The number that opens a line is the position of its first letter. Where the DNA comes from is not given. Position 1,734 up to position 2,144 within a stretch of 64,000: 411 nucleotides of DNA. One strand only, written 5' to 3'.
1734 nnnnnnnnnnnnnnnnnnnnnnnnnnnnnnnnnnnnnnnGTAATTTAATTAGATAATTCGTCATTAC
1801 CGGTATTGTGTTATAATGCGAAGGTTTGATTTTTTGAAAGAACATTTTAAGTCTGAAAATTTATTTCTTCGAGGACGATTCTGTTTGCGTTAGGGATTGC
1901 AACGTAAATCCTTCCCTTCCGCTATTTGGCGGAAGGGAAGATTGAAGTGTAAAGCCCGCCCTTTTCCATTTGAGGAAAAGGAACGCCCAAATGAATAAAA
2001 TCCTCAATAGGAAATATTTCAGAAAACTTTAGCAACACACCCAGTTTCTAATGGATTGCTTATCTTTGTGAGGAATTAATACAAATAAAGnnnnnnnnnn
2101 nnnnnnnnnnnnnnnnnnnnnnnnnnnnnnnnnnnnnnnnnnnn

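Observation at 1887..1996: Conserved ~100-nt element present twice with covarying hairpins, a candidate structured RNA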

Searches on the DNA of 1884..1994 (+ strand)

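Call 35: build_rna_model(alignment_id=A2, structure=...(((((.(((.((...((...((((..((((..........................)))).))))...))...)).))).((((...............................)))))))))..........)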
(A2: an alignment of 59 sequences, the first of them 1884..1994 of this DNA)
Model R1 built from alignment A2 (59 sequences, 137 columns); structure: as given.
model positions 103; base pairs 24; branch points 1; effective number of sequences 1.97; information 0.59 bits per position. Calibrated on 0.2 Mb of random sequence (short: E-values are rough).
structure used (alignment columns):
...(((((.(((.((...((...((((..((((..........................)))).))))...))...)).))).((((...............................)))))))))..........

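Call 36: search_with_rna_model(model_id=R1, sources=[window, L014, L015, L016, L017, L018, L019, L020, L021, L022, L023, L024, L025, L026, L027, L028, L029, L030, L031, L032, L033, L034, L035, L036, L037, L038, L039, L040, L041, L042, L043, L044, L045, L046, L047, L048, L049, L050, L051, L052, L053, L054, L055, L056, L057, L058, L059, L060, L061, L062, L063, L064, L065, L066, L067, L068, L069, L070, L071, L072, L073, L074, L075, L076, L077, L078, L079, L080, L081, L082, L083, L084, L085, L086, L087, L088, L089, L090, L091, L092, L093, L094, L095, L096, L097, L098, L099, L100, L101, L102, L103, L104, L105, L106, L107, L108, L109, L110, L111, L112], max_evalue=0.01, make_alignment=true)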
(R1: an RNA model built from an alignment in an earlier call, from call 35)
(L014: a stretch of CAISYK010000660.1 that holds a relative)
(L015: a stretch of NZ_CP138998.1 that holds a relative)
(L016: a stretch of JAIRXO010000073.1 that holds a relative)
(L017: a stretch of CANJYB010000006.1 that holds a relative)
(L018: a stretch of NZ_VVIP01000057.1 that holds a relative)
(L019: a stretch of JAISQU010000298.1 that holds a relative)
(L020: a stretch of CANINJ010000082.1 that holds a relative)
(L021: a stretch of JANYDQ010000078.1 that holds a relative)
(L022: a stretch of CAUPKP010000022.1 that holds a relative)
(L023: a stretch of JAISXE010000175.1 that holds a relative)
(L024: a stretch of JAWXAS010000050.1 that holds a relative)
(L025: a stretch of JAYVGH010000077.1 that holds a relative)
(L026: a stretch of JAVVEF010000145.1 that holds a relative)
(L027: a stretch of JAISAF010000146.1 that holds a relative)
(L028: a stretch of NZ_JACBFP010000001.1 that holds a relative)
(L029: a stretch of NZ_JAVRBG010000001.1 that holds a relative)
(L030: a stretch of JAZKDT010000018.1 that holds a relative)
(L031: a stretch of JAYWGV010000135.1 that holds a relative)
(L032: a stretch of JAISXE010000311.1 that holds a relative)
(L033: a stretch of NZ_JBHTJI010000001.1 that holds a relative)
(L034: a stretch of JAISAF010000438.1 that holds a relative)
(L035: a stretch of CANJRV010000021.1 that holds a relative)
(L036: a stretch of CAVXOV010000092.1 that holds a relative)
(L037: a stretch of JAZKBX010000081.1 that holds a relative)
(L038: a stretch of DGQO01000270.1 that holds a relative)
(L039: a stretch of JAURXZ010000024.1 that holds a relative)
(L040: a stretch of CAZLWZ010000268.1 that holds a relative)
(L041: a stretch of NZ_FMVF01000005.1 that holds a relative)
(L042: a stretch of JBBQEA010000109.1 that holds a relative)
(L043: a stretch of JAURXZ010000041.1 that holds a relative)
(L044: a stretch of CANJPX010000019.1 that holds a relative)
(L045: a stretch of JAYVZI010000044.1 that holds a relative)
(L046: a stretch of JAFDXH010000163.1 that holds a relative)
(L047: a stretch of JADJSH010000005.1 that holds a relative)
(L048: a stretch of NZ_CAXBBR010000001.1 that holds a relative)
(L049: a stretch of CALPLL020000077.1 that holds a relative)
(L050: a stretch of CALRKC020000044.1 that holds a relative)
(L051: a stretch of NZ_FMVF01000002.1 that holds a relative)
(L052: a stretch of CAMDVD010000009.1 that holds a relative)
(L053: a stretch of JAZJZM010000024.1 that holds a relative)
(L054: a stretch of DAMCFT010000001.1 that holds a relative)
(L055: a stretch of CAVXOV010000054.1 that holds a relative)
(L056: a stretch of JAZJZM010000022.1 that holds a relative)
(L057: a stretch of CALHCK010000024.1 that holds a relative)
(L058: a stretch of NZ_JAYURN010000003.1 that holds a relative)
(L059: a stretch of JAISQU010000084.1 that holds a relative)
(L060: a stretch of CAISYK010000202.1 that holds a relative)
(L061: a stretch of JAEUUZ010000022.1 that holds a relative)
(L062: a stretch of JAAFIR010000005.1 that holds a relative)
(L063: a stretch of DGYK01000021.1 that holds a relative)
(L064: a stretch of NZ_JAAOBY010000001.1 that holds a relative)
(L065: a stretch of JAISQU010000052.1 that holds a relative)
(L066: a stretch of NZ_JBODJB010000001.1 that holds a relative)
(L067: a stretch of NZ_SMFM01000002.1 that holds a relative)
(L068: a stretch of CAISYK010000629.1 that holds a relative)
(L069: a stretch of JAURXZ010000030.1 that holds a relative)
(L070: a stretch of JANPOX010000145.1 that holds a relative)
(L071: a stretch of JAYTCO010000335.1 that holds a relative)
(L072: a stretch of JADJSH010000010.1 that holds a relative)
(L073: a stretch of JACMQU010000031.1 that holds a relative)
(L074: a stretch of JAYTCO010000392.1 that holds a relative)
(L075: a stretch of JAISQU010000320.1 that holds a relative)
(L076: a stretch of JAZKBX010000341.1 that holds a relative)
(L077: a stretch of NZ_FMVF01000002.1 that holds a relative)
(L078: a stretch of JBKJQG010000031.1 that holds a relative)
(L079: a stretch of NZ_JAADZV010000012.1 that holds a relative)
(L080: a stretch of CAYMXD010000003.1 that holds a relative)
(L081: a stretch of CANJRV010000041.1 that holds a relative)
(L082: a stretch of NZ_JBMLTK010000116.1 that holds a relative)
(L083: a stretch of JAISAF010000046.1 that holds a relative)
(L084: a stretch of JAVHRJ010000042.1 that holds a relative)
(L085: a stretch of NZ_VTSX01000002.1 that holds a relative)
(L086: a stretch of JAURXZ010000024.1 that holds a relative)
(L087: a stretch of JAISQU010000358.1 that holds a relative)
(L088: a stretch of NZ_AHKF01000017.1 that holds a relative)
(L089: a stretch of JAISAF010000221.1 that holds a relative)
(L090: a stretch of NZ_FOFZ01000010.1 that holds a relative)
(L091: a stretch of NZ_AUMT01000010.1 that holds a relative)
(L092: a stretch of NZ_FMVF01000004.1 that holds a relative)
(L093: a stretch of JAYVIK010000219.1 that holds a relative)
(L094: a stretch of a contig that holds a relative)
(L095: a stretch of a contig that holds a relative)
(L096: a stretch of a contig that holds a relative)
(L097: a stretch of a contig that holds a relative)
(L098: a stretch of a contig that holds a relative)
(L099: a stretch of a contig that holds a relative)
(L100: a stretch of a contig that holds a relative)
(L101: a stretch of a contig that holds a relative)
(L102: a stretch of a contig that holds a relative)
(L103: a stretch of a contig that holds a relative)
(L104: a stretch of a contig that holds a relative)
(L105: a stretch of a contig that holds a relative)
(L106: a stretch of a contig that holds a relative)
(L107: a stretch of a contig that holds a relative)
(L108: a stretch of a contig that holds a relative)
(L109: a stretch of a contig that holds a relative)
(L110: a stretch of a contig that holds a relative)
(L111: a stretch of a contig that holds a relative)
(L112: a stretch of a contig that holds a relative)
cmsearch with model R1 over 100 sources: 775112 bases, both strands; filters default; matches with E-value up to 0.01: 136.
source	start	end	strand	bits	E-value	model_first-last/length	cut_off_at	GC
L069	886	983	-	102.3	4.1e-23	1-103/103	no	0.43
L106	7672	7770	+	101.6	6.1e-23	1-103/103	no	0.42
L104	3147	3250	-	101.3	7.5e-23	1-103/103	no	0.47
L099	1235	1335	-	100.6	1.1e-22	1-103/103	no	0.47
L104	5169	5266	+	99.8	1.8e-22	1-103/103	no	0.46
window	36415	36514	+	99.2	2.5e-22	1-103/103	no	0.41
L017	4716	4817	-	99.1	2.8e-22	1-103/103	no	0.48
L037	1637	1739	-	98.9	3.1e-22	1-103/103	no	0.43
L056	6689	6792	+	96.3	1.5e-21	1-103/103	no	0.42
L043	2174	2277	-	96.3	1.5e-21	1-103/103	no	0.43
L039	4537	4633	+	94.5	4.2e-21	1-103/103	no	0.39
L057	5714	5806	+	94.1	5.4e-21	1-103/103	no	0.33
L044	2795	2886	+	93.1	1e-20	1-103/103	no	0.49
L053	412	521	+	92.5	1.4e-20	1-103/103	no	0.46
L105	6366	6468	-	92.2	1.7e-20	1-103/103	no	0.52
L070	2548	2644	+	92.1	1.7e-20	1-103/103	no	0.45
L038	6283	6384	-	91.9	2.1e-20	1-103/103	no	0.52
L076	5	101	-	91.8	2.2e-20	1-103/103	no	0.4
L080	1802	1912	-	90.9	3.6e-20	1-103/103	no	0.47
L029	3776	3872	+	90.8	4e-20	1-103/103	no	0.39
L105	7133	7235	-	90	6.1e-20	1-103/103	no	0.54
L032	1682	1790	+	89.1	1.1e-19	1-103/103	no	0.54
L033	5201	5290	+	88.8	1.3e-19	1-103/103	no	0.42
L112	70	175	-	88.7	1.3e-19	1-103/103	no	0.41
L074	313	405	+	88.6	1.4e-19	1-103/103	no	0.49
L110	2520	2621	+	88.3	1.7e-19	1-103/103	no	0.41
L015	2784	2885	+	88.3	1.8e-19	1-103/103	no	0.43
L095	6432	6523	-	88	2e-19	1-103/103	no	0.48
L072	6765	6865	-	87.9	2.1e-19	1-103/103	no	0.43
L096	7744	7841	+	87.9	2.3e-19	1-103/103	no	0.52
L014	2905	3004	-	87.8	2.3e-19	1-103/103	no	0.43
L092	398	490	-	87.3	3.2e-19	1-103/103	no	0.53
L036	6936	7031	+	87.2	3.4e-19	1-103/103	no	0.49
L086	6820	6959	-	86.9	4.1e-19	1-103/103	no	0.49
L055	6382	6475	+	86.6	4.8e-19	1-103/103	no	0.4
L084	22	111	+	86.2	6.1e-19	1-103/103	no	0.49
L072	4697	4790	+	85.8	7.7e-19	1-103/103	no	0.44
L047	2040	2132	+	85.5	9.2e-19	1-103/103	no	0.47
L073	294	384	-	85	1.3e-18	1-103/103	no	0.46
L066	1338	1431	+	84.9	1.3e-18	1-103/103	no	0.49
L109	4160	4277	-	84.7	1.4e-18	1-103/103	no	0.38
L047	1905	2000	-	84.7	1.5e-18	1-103/103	no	0.51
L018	6900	6995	+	83.4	3.2e-18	1-103/103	no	0.57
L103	7669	7767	-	83.4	3.3e-18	1-103/103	no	0.45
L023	1533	1633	-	83.3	3.5e-18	1-103/103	no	0.55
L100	7378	7465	+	82.7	4.9e-18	1-103/103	no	0.44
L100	7273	7360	+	82.1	7.1e-18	1-103/103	no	0.43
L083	55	165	+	81.9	7.6e-18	1-103/103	no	0.58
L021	4895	5010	+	81.7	8.9e-18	1-103/103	no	0.52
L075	6430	6526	-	81.6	9.5e-18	1-103/103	no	0.52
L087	7560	7656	-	81.6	9.5e-18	1-103/103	no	0.52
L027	211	338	+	81.2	1.2e-17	1-103/103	no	0.51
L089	1989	2089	-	81.2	1.2e-17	1-103/103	no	0.57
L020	4803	4935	+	80.7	1.6e-17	1-103/103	no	0.47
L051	5746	5876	-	80.4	1.9e-17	1-103/103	no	0.52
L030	1540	1634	-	80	2.5e-17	1-103/103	no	0.48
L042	1935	2047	-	79.7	2.9e-17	1-103/103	no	0.52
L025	3891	3975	-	78.2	7.2e-17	1-103/103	no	0.45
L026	126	229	+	77.6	1e-16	1-103/103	no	0.43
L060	1703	1854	+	77.2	1.3e-16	1-103/103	no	0.51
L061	3516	3600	+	77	1.5e-16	1-103/103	no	0.51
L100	2659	2770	-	76.8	1.6e-16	1-103/103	no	0.45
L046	7750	7854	+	74.7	5.8e-16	1-103/103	no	0.5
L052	3568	3654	+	74.6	5.9e-16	1-103/103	no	0.46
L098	1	99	+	73.8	1e-15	4-103/103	5'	0.52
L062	7405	7497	+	72.9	1.6e-15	1-103/103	no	0.45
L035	57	143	-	72.9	1.7e-15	1-103/103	no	0.47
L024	2099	2224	-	72.3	2.4e-15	1-103/103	no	0.54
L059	4593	4687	-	71.9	3e-15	1-103/103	no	0.52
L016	7104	7216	+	71.8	3.3e-15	1-103/103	no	0.59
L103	7835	7940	+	70.2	8.4e-15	1-103/103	no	0.52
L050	4685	4772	+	69.8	1.1e-14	1-103/103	no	0.6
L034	690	801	-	69.6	1.2e-14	1-103/103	no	0.47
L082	3195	3333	-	69.1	1.6e-14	1-103/103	no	0.53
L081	1966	2052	+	68.8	1.9e-14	1-103/103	no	0.49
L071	2650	2760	+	68.2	2.7e-14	1-103/103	no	0.44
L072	4552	4655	-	66.5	7.4e-14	1-103/103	no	0.49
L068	1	70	-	65.7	1.3e-13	1-68/103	3'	0.47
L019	1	74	-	64.9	1.9e-13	1-78/103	3'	0.54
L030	2151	2255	+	64.7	2.3e-13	1-103/103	no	0.52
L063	3488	3584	+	64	3.5e-13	1-103/103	no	0.63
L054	1907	2029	-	63.4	4.7e-13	1-103/103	no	0.52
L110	2376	2480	-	61.4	1.6e-12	1-103/103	no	0.56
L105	6848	6943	-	61.1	1.9e-12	1-103/103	no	0.58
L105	6998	7093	-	60.4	3e-12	1-103/103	no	0.6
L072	6907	7001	+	60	3.8e-12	1-103/103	no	0.48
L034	1113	1231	+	57.5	1.6e-11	1-103/103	no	0.55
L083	3917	4033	-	57.3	1.8e-11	1-103/103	no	0.58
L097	2306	2413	+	56.5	3e-11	1-103/103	no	0.32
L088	3009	3112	-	56.3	3.4e-11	1-103/103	no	0.29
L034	5394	5505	-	56.2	3.5e-11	1-103/103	no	0.59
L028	1469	1581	+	55.7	4.9e-11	1-103/103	no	0.46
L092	625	766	+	53.6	1.7e-10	1-103/103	no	0.56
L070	2414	2508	-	53.5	1.7e-10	1-103/103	no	0.48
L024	2251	2452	+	53.4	1.9e-10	1-103/103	no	0.54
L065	3869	3959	+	53.3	2.1e-10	1-93/103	3'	0.55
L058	5634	5743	+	52.2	3.9e-10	1-103/103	no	0.31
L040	408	516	-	51.6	5.5e-10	1-103/103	no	0.36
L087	1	85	+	51.3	6.7e-10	17-103/103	5'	0.53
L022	990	1077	-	50.5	1.1e-09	1-103/103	no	0.3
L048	5958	6062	+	50.3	1.2e-09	1-103/103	no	0.31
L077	7836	7936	-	50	1.4e-09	1-103/103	no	0.46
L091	5180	5256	+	49.6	1.9e-09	1-103/103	no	0.39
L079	5117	5216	-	49.2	2.3e-09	1-103/103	no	0.37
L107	971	1069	+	49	2.5e-09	1-103/103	no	0.32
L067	2749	2848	-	48.9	2.7e-09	1-103/103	no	0.38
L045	7020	7107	-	48.8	2.9e-09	1-103/103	no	0.34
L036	4076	4151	-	48.3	4e-09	1-103/103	no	0.58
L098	4453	4560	-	48.3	4e-09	1-103/103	no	0.62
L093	303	392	+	47.7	5.5e-09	1-103/103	no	0.31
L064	1838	1928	-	47.6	5.9e-09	1-103/103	no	0.41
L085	4727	4819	+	46.8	9.8e-09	1-103/103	no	0.45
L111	2616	2712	-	46.7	1.1e-08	1-103/103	no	0.35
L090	2879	2970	-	46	1.6e-08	1-103/103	no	0.36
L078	4298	4397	-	45.6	2e-08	1-103/103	no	0.46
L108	1290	1379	-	45.5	2.1e-08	1-103/103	no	0.39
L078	4703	4806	+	44.5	3.9e-08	1-103/103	no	0.47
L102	2068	2156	+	43.7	6.1e-08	1-103/103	no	0.42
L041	3391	3482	-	43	9.2e-08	1-103/103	no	0.4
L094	1947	2063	+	42.1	1.6e-07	1-103/103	no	0.3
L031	3235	3334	-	41.9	1.7e-07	1-103/103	no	0.37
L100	6971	7081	+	41.2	2.8e-07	1-103/103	no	0.41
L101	2646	2750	+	40.9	3.3e-07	1-103/103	no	0.39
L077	1145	1289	+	40.3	4.8e-07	1-103/103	no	0.59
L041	4272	4368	+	40.2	4.9e-07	1-103/103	no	0.44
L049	6305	6402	+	39.7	6.6e-07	1-103/103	no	0.44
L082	7188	7340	-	38.7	1.2e-06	1-103/103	no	0.58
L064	168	273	+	38.3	1.5e-06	1-103/103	no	0.47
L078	4523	4610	-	38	1.8e-06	1-103/103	no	0.45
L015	2048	2149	-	36.3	5e-06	1-103/103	no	0.42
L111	7903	7991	+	34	2e-05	1-103/103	no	0.35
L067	7065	7215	+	32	6.6e-05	1-103/103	no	0.4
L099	3978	4091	+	28.7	0.00047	1-103/103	no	0.45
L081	6638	6726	-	27.5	0.00097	1-103/103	no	0.53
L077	2242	2329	-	27.3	0.0011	1-103/103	no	0.49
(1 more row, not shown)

Alignment A3: 136 matches aligned to the model, 288 columns, each read 5' to 3' on its own strand. Consensus structure (alignment columns), stored with it:
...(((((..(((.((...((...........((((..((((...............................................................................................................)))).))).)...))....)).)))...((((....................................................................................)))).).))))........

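Call 50: search_with_rna_model(model_id=R1, sources=[L131, L132, L133, L134, L135, L136, L137, L138, L139, L140, L141, L142, L143, L144, L145, L146, L147, L148, L149, L150, L151, L152, L153, L154, L155, L156, L157, L158, L159, L160, L161, L162, L163, L164, L165, L166, L167, L168, L169, L170, L171, L172, L173, L174, L175, L176, L177, L178, L179, L180, L181, L182, L183, L184, L185, L186, L187, L188, L189, L190, L191, L192, L193, L194, L195, L196, L197, L198, L199, L200, L201, L202, L203, L204, L205, L206, L207, L208, L209, L210, L211], max_evalue=0.1)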
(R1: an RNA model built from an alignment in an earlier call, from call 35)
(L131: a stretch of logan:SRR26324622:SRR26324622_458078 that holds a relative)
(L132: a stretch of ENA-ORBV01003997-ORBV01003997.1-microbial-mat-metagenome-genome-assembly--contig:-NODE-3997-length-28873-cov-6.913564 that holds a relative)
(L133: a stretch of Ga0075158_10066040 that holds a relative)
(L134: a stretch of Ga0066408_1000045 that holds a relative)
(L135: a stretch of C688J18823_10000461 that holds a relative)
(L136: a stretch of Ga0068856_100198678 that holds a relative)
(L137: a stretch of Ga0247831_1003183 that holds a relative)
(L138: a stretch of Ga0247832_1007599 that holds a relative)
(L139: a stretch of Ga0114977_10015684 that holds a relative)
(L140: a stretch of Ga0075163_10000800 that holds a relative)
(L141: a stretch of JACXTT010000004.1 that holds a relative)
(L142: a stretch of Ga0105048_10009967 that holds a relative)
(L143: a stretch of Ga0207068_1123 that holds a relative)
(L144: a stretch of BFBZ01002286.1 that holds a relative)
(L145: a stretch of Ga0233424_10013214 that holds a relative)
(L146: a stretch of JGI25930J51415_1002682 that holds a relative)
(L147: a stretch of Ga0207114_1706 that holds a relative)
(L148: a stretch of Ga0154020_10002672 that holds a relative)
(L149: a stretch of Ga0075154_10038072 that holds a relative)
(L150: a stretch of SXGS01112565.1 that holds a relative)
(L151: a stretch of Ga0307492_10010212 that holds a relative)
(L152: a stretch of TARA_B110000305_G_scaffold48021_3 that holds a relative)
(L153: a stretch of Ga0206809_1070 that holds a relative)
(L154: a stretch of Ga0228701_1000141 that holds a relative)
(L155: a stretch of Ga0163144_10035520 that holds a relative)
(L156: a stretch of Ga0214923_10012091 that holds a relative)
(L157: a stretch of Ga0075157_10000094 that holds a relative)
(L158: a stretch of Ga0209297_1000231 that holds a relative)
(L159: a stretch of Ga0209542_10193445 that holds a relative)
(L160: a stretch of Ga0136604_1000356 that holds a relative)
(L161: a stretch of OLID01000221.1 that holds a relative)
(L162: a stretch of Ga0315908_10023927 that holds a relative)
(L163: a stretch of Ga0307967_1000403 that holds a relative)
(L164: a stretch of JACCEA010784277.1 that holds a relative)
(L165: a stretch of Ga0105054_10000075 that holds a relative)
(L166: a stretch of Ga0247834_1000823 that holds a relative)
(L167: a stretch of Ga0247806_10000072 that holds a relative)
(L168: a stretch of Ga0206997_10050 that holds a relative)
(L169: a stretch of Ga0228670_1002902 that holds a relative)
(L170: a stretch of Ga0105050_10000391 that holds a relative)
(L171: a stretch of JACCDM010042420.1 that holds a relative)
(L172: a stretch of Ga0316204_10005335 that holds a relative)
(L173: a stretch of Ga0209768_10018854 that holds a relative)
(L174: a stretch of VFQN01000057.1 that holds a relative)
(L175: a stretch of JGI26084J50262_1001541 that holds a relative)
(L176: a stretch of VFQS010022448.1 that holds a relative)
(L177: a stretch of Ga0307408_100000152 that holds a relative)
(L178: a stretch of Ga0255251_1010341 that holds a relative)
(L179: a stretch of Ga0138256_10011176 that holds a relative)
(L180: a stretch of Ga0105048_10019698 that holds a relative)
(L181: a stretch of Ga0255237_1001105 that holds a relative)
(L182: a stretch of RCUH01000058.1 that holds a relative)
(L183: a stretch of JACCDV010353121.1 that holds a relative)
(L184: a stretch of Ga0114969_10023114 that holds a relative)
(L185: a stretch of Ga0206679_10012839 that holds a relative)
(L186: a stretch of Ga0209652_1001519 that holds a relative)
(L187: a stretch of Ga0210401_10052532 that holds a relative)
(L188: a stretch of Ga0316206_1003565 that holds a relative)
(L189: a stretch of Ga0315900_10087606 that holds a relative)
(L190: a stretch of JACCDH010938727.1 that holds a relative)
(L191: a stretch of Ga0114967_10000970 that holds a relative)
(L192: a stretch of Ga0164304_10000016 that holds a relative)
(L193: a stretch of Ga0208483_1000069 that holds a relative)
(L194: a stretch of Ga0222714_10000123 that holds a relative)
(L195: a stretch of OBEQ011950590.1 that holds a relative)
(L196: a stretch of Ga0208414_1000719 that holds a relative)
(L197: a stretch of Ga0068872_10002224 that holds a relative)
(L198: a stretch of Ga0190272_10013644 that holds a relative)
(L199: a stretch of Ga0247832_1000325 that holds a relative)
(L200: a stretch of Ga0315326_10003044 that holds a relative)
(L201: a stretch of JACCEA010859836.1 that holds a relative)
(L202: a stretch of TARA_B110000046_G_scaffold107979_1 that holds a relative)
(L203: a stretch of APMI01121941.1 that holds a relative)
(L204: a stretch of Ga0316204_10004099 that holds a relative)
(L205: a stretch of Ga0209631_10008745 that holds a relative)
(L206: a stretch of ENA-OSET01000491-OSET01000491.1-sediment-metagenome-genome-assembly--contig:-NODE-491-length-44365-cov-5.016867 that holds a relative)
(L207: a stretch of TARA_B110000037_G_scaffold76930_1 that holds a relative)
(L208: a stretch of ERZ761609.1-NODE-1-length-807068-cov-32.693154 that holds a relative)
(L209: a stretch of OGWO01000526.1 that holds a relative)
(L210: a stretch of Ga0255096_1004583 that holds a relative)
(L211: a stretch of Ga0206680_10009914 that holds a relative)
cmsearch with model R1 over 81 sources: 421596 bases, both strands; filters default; matches with E-value up to 0.1: 1.
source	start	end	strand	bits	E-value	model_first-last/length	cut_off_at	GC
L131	1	107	+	81.8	4.5e-18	5-103/103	5'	0.48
